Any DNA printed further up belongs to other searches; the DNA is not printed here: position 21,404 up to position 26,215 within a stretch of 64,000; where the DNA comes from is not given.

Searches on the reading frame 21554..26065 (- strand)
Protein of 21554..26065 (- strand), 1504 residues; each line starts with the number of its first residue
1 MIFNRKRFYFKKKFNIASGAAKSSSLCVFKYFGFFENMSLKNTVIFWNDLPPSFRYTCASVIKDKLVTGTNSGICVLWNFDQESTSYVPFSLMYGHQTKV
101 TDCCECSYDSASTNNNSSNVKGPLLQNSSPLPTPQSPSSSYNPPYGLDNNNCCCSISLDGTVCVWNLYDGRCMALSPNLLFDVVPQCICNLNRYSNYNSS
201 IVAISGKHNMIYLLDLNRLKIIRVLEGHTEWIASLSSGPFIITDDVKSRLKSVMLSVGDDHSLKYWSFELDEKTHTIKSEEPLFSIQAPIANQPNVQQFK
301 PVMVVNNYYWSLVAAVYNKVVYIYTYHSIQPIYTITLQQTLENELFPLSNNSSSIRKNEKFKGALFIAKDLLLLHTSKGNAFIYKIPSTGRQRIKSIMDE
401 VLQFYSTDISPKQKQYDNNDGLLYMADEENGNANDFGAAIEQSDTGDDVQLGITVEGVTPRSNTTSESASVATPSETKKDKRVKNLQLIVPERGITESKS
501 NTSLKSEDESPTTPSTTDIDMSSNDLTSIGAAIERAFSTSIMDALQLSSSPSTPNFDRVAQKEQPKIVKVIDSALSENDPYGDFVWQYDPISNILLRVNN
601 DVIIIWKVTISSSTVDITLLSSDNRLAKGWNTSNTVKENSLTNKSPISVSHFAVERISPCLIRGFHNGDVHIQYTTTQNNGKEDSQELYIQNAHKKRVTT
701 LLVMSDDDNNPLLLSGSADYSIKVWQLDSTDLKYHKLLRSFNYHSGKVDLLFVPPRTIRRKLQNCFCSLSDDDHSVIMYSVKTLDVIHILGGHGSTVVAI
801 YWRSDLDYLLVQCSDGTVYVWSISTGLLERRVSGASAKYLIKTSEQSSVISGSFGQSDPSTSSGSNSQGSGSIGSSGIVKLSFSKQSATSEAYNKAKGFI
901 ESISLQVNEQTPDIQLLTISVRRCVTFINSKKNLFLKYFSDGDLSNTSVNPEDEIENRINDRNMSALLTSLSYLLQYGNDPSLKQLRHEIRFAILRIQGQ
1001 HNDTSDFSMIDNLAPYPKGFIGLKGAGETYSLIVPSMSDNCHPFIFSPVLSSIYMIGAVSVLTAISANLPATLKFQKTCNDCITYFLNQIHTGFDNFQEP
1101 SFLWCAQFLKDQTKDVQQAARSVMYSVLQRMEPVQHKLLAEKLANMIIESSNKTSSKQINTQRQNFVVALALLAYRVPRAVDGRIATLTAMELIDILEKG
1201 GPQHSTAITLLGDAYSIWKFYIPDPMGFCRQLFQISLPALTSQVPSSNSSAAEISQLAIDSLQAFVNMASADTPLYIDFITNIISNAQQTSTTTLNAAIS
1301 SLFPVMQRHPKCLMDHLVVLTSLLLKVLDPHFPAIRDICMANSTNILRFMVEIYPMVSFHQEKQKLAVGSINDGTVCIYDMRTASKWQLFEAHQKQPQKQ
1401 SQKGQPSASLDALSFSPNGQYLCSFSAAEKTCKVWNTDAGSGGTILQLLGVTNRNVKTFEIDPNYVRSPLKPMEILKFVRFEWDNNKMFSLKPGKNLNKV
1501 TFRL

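Call 8: search_protein_families(library=pfam, proteins=[window:21554-26065:-], max_evalue=0.01)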
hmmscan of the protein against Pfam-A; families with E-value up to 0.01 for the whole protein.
window:21554-26065:- (1504 aa): 22 families
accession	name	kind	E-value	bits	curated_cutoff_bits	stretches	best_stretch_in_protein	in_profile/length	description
PF24814.1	WD40_Prp19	-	2.4e-23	83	320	3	1356-1436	140-205/281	Prp19 WD40 domain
PF25174.1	Beta-prop_THOC3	-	2.5e-22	79.6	305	2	712-828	16-122/272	THOC3 beta-propeller domain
PF25173.1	Beta-prop_WDR3_1st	-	1e-20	74.6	154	2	630-823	14-184/184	WDR3 first beta-propeller domain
PF00400.38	WD40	-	8.2e-20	70.8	27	2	786-822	3-39/39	WD domain, G-beta repeat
PF25168.1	Beta-prop_WDR36-Utp21_2nd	-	2.4e-18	67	84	1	691-828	153-274/335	WDR36/Utp21 second beta-propeller domain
PF23414.1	Beta-prop_EML_2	-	4.8e-14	52.8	90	1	766-828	95-158/266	Echinoderm microtubule-associated protein second beta-propeller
PF24807.1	WD40_CDC20-Fz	-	1e-13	51.7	200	1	681-825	37-166/292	CDC20/Fizzy WD40 domain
PF24817.1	WD40_WDHD1_1st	-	1.2e-13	51.3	109.9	1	763-833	97-167/291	WDHD1 first WD40 domain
PF25172.1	Beta-prop_WDR3_2nd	-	9.9e-12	45.1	140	1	610-830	5-211/293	WDR3 second beta-propeller domain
PF25175.1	Beta-prop_WDR5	-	2.3e-09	37.4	250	1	694-826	51-168/296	WDR5 beta-propeller domain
PF25171.1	Beta-prop_WDR36-Utp21_1st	-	1.5e-08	34.8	80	0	658-728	205-266/266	WDR36/Utp21 first beta-propeller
PF23409.1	Beta-prop_EML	-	1.7e-08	34.7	88.2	0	661-737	170-237/267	Echinoderm microtubule-associated protein first beta-propeller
PF24796.1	WDR55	-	2.8e-08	33.6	200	1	660-826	21-169/296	WDR55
PF24782.2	WD40_MABP1-WDR62_2nd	-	4.7e-08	32.8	290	1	669-822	199-340/341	MABP1/WDR62 second WD40 domain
PF23770.1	Beta-prop_RIG_1st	-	0.00013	21.1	27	0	192-236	146-190/517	RIG first beta-propeller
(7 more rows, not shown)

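Call 46: find_encoding_contigs(protein=window:21554-26065:-, flank=10000, max_places=3)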
Protein window:21554-26065:- (1504 aa): no gene with exactly this product is on record in the collection.
